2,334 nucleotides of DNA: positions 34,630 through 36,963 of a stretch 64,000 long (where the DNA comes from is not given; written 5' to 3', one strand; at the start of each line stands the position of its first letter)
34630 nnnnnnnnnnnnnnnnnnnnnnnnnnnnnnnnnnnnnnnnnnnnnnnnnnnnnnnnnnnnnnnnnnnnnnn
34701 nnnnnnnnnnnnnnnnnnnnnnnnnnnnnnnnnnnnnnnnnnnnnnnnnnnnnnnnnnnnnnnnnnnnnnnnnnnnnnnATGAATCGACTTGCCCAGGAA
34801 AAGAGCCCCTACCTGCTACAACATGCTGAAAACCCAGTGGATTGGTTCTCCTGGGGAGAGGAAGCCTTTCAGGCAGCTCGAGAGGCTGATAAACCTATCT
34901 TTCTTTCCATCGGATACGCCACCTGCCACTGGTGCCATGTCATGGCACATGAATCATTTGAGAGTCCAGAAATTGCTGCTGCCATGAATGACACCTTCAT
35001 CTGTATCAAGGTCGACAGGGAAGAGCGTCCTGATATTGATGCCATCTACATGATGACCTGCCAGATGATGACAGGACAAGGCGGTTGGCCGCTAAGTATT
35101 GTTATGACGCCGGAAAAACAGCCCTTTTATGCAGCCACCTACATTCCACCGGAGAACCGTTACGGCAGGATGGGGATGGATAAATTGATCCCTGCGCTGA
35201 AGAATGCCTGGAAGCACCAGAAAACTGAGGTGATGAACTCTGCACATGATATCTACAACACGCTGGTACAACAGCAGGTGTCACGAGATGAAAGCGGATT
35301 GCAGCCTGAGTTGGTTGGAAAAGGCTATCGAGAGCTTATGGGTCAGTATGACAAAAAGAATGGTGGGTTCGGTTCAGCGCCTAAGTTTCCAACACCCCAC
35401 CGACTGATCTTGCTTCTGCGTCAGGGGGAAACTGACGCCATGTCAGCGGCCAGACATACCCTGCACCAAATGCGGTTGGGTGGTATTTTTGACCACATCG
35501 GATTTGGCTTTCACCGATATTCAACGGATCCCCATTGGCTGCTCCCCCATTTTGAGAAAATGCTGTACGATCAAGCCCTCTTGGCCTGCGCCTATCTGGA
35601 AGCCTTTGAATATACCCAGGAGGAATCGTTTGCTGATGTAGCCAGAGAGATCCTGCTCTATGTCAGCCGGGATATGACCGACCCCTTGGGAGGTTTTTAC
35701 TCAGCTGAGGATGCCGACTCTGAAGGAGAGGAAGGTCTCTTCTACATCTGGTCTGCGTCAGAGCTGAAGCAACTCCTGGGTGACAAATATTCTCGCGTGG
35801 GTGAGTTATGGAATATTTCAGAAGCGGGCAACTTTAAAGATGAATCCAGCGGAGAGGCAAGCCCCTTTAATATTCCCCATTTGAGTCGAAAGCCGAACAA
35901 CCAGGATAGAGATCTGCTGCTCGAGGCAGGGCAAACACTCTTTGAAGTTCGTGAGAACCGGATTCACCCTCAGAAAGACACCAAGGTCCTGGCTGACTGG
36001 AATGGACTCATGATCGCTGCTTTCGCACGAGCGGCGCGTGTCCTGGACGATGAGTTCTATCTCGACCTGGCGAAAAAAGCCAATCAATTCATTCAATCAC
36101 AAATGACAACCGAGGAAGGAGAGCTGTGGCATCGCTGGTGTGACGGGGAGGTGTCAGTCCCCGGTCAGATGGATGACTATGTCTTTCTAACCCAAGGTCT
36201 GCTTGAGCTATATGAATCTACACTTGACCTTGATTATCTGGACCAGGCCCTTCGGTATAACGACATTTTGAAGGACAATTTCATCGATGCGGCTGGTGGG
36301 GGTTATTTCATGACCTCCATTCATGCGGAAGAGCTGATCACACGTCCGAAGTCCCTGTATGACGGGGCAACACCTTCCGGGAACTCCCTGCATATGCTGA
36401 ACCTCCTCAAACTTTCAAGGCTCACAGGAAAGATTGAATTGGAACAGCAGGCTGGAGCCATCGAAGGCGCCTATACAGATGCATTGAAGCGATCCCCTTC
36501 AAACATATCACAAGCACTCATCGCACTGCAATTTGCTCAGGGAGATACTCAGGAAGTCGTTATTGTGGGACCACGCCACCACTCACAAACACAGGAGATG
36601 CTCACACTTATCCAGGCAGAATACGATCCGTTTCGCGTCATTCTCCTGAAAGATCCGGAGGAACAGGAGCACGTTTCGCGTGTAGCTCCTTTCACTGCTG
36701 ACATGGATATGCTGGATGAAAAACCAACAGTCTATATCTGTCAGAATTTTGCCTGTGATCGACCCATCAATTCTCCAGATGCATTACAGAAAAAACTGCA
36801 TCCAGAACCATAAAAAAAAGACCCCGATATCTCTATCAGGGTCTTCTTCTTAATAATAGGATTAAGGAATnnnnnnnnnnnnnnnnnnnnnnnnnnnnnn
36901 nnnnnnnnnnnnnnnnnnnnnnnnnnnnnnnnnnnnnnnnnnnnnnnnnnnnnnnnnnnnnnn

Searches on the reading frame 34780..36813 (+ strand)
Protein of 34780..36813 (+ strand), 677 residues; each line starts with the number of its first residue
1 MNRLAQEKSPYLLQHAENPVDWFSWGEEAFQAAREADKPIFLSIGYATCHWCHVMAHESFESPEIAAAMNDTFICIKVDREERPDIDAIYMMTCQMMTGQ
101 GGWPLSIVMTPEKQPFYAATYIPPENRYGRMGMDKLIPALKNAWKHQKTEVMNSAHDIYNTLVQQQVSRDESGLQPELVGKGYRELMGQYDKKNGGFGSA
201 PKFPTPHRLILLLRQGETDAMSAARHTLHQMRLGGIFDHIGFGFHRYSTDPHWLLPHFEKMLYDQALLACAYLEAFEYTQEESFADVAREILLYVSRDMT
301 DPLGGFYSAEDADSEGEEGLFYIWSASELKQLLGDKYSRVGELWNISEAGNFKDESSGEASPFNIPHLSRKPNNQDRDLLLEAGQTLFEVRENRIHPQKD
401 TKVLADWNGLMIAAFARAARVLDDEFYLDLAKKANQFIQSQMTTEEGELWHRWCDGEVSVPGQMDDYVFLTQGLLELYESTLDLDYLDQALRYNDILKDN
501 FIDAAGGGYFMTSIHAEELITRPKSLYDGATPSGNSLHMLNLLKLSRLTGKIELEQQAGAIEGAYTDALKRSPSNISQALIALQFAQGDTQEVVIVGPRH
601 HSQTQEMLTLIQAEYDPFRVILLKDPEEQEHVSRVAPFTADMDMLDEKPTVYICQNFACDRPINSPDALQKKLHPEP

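Call 4: search_protein_families(library=pfam, proteins=[window:34780-36813:+])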
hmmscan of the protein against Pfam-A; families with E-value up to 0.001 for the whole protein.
window:34780-36813:+ (677 aa): 3 families
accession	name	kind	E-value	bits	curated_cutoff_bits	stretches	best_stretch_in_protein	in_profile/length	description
PF03190.21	Thioredox_DsbH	-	1e-76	256.9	27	1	2-162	2-162/163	Protein of unknown function, DUF255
PF13899.12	Thioredoxin_7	-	8.6e-11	42.3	27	1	21-85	1-65/83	Thioredoxin-like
PF06662.19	C5-epim_C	-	0.00044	20.2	23.3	0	408-442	31-65/188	D-glucuronyl C5-epimerase C-terminus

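Call 5: search_protein_families(library=ncbifam, proteins=[window:34780-36813:+])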
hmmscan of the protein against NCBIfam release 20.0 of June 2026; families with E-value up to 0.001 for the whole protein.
window:34780-36813:+ (677 aa): 2 families
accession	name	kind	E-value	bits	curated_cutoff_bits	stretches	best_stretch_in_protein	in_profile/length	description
NF045694.1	seleno_TsoB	exception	2.9e-05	22.4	805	1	19-81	456-518/572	rhodanese/DsbD fusion-like selenoprotein TsoB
NF041199.1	trx7_PDZ_seleno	equivalog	0.00028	19.9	300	1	22-86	3-68/390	Trx7/PDZ domain-containing (seleno)protein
